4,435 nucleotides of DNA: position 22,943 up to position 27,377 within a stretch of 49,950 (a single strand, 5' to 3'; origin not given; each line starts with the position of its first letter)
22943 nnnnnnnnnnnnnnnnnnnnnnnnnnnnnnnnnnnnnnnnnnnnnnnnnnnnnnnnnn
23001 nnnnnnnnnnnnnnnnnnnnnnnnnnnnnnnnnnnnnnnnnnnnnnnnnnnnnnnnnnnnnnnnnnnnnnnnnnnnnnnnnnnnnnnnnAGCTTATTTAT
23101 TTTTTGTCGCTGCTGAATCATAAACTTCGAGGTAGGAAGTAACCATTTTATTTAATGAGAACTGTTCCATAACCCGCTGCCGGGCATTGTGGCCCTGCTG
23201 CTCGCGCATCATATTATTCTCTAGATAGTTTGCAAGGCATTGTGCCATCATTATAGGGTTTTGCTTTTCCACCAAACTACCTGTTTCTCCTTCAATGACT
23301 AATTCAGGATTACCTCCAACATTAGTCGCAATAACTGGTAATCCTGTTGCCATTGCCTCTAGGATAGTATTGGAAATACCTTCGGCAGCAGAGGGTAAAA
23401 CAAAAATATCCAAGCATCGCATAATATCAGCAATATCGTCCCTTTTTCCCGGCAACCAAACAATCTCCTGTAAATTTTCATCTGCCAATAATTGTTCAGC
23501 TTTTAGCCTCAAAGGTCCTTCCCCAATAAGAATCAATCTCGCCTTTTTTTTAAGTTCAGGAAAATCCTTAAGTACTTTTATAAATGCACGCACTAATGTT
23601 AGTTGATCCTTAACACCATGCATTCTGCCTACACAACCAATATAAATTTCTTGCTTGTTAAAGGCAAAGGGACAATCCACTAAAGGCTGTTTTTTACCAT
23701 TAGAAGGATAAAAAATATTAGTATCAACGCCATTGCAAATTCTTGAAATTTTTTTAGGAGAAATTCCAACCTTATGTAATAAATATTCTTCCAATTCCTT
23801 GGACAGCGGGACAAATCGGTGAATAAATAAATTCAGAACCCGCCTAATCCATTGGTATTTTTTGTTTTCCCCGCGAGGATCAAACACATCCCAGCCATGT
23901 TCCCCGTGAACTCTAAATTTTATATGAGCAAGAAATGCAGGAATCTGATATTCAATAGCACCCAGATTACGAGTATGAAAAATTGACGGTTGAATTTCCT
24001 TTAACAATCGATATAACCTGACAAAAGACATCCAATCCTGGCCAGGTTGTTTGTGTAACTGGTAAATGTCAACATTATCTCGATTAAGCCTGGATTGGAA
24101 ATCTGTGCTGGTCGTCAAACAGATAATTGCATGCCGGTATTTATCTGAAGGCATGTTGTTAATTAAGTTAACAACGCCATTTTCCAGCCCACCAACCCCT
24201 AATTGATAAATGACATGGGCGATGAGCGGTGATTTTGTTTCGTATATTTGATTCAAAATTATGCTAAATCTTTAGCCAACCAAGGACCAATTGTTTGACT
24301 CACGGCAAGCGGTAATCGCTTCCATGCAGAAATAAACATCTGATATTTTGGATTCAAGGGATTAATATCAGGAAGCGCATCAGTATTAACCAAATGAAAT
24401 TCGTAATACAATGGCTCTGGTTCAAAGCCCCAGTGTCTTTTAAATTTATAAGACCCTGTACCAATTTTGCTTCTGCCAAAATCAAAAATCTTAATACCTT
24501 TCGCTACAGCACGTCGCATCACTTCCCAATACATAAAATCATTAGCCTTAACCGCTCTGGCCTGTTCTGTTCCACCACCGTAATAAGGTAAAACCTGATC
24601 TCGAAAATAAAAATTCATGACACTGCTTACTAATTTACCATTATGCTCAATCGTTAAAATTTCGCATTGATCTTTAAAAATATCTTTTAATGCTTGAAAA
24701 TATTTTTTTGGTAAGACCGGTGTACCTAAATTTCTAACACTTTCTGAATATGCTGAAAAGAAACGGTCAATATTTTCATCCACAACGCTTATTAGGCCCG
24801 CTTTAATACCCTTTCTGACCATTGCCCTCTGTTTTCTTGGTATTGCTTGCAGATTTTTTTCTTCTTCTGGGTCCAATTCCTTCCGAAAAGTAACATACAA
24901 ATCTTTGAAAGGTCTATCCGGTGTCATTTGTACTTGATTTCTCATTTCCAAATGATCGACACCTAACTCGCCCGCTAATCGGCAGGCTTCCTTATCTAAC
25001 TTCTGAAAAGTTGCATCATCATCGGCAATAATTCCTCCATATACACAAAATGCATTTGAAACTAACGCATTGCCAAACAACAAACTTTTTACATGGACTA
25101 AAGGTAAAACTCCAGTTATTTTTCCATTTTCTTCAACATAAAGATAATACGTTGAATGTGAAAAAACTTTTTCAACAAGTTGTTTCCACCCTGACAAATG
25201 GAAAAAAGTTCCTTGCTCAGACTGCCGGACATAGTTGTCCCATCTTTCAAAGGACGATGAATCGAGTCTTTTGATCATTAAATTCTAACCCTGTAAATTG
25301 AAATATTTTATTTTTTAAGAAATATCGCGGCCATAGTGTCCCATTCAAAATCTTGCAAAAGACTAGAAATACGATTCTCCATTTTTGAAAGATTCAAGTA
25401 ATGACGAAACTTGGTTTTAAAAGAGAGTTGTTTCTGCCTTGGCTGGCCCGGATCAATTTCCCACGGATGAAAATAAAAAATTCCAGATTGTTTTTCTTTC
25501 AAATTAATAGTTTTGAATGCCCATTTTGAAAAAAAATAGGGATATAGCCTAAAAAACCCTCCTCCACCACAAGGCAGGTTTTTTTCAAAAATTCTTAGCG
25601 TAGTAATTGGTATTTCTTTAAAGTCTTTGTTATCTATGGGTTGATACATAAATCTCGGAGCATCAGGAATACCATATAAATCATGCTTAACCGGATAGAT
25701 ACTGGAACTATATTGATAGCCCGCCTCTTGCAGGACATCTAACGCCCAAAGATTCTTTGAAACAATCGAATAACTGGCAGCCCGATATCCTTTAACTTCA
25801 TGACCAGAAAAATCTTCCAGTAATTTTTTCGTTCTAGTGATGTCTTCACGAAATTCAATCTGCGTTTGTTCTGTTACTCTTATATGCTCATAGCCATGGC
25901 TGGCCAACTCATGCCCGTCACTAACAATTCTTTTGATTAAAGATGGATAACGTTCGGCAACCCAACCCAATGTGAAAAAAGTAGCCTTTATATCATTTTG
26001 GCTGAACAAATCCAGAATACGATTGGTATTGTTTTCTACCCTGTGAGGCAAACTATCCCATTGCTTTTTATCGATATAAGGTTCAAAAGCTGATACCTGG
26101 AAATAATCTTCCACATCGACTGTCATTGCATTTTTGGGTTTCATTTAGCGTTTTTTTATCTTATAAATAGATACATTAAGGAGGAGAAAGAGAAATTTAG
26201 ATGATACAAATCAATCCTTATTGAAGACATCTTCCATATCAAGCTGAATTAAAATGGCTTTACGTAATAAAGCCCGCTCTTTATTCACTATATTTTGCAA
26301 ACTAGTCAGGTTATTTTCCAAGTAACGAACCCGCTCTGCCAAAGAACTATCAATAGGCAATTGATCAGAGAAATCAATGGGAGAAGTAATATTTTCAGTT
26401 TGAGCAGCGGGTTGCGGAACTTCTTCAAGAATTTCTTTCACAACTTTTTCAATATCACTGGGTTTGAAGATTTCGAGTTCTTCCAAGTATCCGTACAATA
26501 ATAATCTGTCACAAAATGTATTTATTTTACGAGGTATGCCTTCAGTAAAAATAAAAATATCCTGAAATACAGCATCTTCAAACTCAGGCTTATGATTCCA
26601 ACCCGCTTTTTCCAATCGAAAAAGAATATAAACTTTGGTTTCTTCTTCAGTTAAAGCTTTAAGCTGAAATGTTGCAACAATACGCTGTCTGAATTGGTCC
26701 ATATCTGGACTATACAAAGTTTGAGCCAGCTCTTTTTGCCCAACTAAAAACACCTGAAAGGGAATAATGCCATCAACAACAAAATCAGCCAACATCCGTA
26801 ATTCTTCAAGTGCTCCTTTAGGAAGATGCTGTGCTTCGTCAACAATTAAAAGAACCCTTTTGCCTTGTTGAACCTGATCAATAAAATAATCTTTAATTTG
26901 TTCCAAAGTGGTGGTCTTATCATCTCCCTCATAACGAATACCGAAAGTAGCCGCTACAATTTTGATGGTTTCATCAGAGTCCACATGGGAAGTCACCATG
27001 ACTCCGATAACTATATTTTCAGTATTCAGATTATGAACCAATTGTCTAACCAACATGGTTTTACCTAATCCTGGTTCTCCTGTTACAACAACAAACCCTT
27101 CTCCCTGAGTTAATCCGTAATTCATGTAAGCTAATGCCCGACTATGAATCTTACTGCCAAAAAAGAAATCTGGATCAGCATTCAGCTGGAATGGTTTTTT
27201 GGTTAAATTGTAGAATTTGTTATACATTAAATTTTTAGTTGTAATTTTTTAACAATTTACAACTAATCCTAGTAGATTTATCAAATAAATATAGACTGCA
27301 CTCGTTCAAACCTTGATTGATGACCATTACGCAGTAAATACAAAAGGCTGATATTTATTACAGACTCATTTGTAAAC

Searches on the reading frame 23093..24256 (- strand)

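Call 29: search_protein_families(library=ncbifam, proteins=[window:23093-24256:-], max_evalue=0.00001)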
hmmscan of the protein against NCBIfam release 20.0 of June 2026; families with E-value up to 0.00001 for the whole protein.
window:23093-24256:- (387 aa): 36 families (the best 25 are shown)
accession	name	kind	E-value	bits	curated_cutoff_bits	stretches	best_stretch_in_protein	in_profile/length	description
TIGR03088.1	stp2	hypoth_equivalog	2.5e-156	520.4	409.05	1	10-381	2-372/374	TIGR03088 family PEP-CTERM/XrtA system glycosyltransferase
TIGR03999.1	thiol_BshA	equivalog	2.9e-37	128.5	273.7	1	151-382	151-373/375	N-acetyl-alpha-D-glucosaminyl L-malate synthase BshA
NF041876.1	EPS_EpsE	equivalog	2.5e-29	102.7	400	1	162-369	179-383/389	exopolysaccharide biosynthesis GT4 family glycosyltransferase EpsE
TIGR02149.1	glgA_Coryne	subfamily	1.3e-25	90.3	302.4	1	136-381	136-389/391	glycogen synthase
TIGR03449.1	mycothiol_MshA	equivalog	4.3e-25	88.5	462.5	1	154-384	174-405/406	D-inositol-3-phosphate glycosyltransferase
TIGR04157.1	glyco_rSAM_CFB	subfamily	1.2e-23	83.8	400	1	145-379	170-406/406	TIGR04157 family glycosyltransferase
TIGR04063.1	stp3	hypoth_equivalog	1.4e-23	83.4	442.05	1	162-382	174-395/397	TIGR04063 family PEP-CTERM/XrtA system glycosyltransferase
NF050063.1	ProtGlycPglJ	equivalog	1.3e-20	73.9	500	1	151-367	151-351/363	N-acetylgalactosamine-N,N'-diacetylbacillosaminyl-diphospho-undecaprenol 4-alpha-N-acetylgalactosaminyltransferase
NF047684.1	TeichurnBiosyTuaC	equivalog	2.2e-20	73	550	1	176-381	193-388/391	teichuronic acid biosynthesis protein TuaC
NF038229.1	Glyco4_Geo_Pelo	equivalog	2.8e-19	69.4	400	1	196-381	154-335/338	GPMC system family 4 glycosyltransferase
NF011726.0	PRK15179.1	equivalog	7.7e-18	64.1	733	1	163-380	477-692/694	Vi polysaccharide biosynthesis protein TviE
NF053787.1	GlcN_PG_synth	equivalog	1.4e-16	60.3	480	1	152-381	151-358/361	N-acetylglucosaminyl phosphatidylglycerol synthase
NF038298.1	EPS_HpsO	equivalog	4.7e-16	58.5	575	1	176-380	177-385/388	hormogonium polysaccharide biosynthesis glycosyltransferase HpsO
NF038011.1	PelF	equivalog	4.8e-16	58.9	100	1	164-379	276-489/489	GT4 family glycosyltransferase PelF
TIGR04047.1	MSMEG_0565_glyc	hypoth_equivalog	7.1e-16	58.3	259.85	1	151-380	145-372/373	MSMEG_0565 family glycosyltransferase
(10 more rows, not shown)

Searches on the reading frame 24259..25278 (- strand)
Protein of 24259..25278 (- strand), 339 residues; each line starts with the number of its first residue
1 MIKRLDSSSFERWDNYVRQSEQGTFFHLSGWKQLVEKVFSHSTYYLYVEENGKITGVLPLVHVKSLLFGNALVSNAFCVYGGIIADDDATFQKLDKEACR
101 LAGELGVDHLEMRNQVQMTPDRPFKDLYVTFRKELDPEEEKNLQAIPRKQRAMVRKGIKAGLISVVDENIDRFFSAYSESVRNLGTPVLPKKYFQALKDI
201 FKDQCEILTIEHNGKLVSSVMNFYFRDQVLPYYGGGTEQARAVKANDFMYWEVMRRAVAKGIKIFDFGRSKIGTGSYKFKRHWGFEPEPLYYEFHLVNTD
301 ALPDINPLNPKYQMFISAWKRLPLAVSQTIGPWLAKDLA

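Call 29: search_protein_families(library=ncbifam, proteins=[window:24259-25278:-], max_evalue=0.00001)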
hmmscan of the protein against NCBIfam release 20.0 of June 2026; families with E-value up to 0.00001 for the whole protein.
window:24259-25278:- (339 aa): 2 families
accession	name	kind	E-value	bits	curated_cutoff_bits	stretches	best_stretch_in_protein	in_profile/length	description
TIGR03019.1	pepcterm_femAB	equivalog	3.5e-147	489.8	260.35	1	12-338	2-329/330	FemAB family XrtA/PEP-CTERM system-associated protein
NF047883.1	UAcmpLyAlTFemX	equivalog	7.8e-14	51.7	500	1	136-282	157-310/337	UDP-N-acetylmuramoylpentapeptide-lysine N(6)-alanyltransferase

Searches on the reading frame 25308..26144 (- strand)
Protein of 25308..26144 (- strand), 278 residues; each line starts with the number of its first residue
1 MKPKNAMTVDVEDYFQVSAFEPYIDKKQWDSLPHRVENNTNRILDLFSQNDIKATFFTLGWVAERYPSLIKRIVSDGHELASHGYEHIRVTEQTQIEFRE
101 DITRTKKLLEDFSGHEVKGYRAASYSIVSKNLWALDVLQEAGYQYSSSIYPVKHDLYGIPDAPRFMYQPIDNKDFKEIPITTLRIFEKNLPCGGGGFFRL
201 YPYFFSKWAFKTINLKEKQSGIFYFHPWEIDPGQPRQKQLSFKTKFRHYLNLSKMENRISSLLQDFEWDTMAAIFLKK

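Call 29: search_protein_families(library=ncbifam, proteins=[window:25308-26144:-], max_evalue=0.00001)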
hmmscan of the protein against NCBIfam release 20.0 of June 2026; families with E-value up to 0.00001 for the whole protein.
window:25308-26144:- (278 aa): 9 families
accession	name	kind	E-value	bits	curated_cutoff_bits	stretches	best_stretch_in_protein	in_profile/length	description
TIGR03006.1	pepcterm_polyde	equivalog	2.5e-135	449.9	276.2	1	5-275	1-271/272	XrtA system polysaccharide deacetylase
TIGR02764.1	spore_ybaN_pdaB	equivalog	1.5e-19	70.5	237.4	1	37-144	18-122/191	polysaccharide deacetylase family sporulation protein PdaB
NF045821.1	PgAcgDacpgdA1_Bac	equivalog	3.4e-19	68.8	400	1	40-133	103-197/282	peptidoglycan-N-acetylglucosamine deacetylase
TIGR04243.1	nodulat_NodB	equivalog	7.6e-17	61.4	240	1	39-133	16-110/197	chitooligosaccharide deacetylase NodB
TIGR02884.1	spore_pdaA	equivalog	6.4e-13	48.9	298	1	39-123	51-135/224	delta-lactam-biosynthetic de-N-acetylase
TIGR02873.1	spore_ylxY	hypoth_equivalog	4.1e-11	42.6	391.5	1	40-126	100-186/268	probable sporulation protein, polysaccharide deacetylase family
NF045820.1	PgAcgDacpgdA_Strep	equivalog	4.5e-10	38.9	800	1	38-129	281-371/463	peptidoglycan-N-acetylglucosamine deacetylase PgdA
TIGR03212.1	uraD_N-term-dom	equivalog_domain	4.6e-10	39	424.6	1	42-150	81-185/297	allantoinase PuuE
NF045822.1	PgAcgDacpgdA2_Bac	equivalog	7.1e-09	35.4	400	1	40-125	84-169/274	peptidoglycan-N-acetylglucosamine deacetylase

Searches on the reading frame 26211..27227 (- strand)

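Call 29: search_protein_families(library=ncbifam, proteins=[window:26211-27227:-], max_evalue=0.00001)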
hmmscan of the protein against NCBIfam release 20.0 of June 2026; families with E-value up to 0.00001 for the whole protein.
window:26211-27227:- (338 aa): 1 family
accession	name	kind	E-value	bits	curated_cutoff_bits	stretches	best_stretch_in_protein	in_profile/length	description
TIGR03015.1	pepcterm_ATPase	hypoth_equivalog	7.8e-99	330.5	324.5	1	1-269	1-269/269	XrtA/PEP-CTERM system-associated ATPase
